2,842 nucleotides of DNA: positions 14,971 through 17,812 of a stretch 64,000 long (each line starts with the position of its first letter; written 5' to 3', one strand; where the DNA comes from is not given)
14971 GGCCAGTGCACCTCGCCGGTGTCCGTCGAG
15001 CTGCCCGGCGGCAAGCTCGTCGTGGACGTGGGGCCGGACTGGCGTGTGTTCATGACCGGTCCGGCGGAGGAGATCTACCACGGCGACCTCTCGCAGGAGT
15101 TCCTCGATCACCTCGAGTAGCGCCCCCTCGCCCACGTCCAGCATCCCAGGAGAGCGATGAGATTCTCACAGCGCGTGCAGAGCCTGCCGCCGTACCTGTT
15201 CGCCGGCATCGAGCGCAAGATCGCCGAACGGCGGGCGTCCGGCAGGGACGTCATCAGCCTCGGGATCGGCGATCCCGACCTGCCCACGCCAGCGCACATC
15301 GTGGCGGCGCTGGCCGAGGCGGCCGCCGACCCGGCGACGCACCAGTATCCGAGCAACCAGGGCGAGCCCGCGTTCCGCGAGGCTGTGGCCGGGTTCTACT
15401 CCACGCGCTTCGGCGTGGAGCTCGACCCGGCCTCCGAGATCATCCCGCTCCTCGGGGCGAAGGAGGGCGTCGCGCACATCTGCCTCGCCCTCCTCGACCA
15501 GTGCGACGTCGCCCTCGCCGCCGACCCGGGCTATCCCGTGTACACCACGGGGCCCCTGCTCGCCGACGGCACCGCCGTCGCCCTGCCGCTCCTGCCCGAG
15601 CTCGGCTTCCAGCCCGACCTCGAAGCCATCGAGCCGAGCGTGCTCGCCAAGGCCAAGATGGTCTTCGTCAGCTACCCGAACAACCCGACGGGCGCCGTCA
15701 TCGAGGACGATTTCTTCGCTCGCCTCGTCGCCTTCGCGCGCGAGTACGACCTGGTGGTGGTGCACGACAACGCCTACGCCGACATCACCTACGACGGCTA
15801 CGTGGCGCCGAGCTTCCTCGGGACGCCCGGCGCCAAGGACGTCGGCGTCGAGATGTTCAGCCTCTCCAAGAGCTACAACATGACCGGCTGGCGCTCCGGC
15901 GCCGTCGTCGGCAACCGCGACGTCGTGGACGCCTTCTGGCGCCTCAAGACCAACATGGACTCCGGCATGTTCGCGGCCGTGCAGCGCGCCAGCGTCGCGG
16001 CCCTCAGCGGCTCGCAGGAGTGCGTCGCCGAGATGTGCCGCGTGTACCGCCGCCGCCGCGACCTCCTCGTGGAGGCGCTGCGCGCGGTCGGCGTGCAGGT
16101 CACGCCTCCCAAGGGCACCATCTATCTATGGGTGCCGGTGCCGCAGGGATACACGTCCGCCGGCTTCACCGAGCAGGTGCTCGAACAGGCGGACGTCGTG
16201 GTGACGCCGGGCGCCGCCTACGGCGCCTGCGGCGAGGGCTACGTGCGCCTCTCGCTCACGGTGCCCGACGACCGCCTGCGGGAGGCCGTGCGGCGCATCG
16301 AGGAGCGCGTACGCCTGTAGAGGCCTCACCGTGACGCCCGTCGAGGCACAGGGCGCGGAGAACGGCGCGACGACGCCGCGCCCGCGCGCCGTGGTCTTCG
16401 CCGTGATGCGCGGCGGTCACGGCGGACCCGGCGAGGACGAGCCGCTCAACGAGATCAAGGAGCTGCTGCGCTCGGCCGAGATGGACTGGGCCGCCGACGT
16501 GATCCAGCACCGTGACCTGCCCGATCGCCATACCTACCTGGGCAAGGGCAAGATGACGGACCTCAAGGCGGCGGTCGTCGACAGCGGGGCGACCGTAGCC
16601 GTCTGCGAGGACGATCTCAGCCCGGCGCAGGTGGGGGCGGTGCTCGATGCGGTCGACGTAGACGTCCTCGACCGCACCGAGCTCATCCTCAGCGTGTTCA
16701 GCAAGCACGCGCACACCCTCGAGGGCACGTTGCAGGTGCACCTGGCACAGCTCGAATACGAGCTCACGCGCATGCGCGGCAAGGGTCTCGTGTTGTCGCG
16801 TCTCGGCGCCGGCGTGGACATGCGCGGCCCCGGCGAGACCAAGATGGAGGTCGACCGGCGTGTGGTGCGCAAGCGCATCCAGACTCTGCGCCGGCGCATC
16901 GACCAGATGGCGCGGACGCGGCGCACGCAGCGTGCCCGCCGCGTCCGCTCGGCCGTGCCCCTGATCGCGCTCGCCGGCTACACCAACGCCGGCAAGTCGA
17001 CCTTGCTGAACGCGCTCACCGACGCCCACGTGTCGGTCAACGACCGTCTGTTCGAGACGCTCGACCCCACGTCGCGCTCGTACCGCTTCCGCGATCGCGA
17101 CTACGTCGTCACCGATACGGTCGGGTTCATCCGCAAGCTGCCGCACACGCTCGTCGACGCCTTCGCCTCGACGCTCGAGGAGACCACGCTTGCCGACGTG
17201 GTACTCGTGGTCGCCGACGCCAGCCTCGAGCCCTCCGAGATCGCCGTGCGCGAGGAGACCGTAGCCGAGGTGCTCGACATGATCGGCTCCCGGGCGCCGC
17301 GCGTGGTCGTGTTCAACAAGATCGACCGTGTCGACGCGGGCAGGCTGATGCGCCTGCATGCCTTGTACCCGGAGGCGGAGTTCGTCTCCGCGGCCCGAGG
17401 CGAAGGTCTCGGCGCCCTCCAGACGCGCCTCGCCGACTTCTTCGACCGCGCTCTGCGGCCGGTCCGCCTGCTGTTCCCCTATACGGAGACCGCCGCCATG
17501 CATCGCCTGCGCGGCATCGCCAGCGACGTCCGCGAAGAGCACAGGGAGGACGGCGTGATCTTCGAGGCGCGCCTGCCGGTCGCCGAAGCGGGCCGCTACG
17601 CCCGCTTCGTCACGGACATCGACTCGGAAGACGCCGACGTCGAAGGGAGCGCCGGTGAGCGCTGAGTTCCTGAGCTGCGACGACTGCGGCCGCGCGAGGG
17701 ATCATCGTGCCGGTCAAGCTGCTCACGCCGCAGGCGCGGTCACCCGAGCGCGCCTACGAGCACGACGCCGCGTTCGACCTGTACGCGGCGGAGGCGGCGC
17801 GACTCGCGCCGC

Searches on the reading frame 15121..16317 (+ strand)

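Call 52: search_protein_families(library=ncbifam, proteins=[window:15121-16317:+], max_evalue=1e-10)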
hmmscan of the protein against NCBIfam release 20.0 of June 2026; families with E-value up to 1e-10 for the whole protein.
window:15121-16317:+ (399 aa): 60 families (the best 25 are shown)
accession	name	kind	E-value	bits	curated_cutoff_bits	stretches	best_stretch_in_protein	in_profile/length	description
NF006756.0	PRK09276.1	subfamily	8.8e-170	564.8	507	1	13-395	2-384/387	LL-diaminopimelate aminotransferase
TIGR03540.1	DapC_direct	equivalog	1.9e-167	557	593.25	1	15-395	2-382/383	LL-diaminopimelate aminotransferase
NF005977.0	PRK08068.1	subfamily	5.3e-132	440.7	494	1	13-395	3-385/391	transaminase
NF004611.0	PRK05942.1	equivalog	2.4e-123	412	628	1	14-395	7-388/394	aspartate aminotransferase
NF006033.0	PRK08175.1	equivalog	6.7e-122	407.4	647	1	12-397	6-394/407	alanine transaminase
NF006604.0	PRK09148.1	equivalog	7.4e-114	380.9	648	1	17-394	6-386/406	LL-diaminopimelate aminotransferase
NF005613.0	PRK07366.1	equivalog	3.3e-112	375.4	486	1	13-395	1-386/391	LL-diaminopimelate aminotransferase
NF005815.0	PRK07681.1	equivalog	5.7e-112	374.6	545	1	13-395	3-384/399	LL-diaminopimelate aminotransferase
NF006387.0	PRK08636.1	equivalog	7.2e-103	344.7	675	1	17-395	8-396/403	LL-diaminopimelate aminotransferase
NF004937.0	PRK06290.1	equivalog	1.3e-89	300.7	585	1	33-350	35-350/410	LL-diaminopimelate aminotransferase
NF041364.1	GntC_guanitoxin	equivalog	4.5e-84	282.4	415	1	45-395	1-355/356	guanitoxin biosynthesis PLP-dependent (S)-gamma-hydroxy-L-arginine cyclodehydratase GntC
TIGR03537.1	DapC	equivalog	1.4e-81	274.2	453.6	1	46-394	4-348/350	succinyldiaminopimelate transaminase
NF006229.0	PRK08361.1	equivalog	9.2e-65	219.1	624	1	32-395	23-386/391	aspartate aminotransferase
NF004770.0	PRK06108.1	subfamily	1.1e-62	212.2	422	1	32-396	26-391/396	pyridoxal phosphate-dependent aminotransferase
NF005601.0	PRK07337.1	equivalog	2.8e-62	211.1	496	1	11-395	4-390/394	pyridoxal phosphate-dependent aminotransferase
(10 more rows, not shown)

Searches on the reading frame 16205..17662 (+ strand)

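Call 52: search_protein_families(library=ncbifam, proteins=[window:16205-17662:+], max_evalue=1e-10)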
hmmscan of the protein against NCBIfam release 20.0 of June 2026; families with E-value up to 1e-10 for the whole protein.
window:16205-17662:+ (486 aa): 7 families
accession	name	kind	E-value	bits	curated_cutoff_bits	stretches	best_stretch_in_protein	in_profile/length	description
TIGR03156.1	GTP_HflX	equivalog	8.1e-111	370.3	216.75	1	78-411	16-349/351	GTPase HflX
NF008280.0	PRK11058.1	equivalog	6.4e-77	259.1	441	1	77-464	23-413/426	ribosome rescue GTPase HflX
TIGR03594.1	GTPase_EngA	equivalog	3e-15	56.2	306.7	1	249-385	173-309/432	ribosome biogenesis GTPase Der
NF000908.1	PRK00089.1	equivalog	2.1e-14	53.5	237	1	253-412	5-166/291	GTPase Era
NF003661.0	PRK05291.1-3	equivalog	2e-13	50.5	380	1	196-421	165-378/448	tRNA uridine-5-carboxymethylaminomethyl(34) synthesis GTPase MnmE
NF007071.0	PRK09518.1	equivalog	2.7e-12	46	953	1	236-387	429-579/706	bifunctional cytidylate kinase/GTPase Der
TIGR02729.1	Obg_CgtA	equivalog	3.6e-11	42.7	280.25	1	254-411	160-326/329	Obg family GTPase CgtA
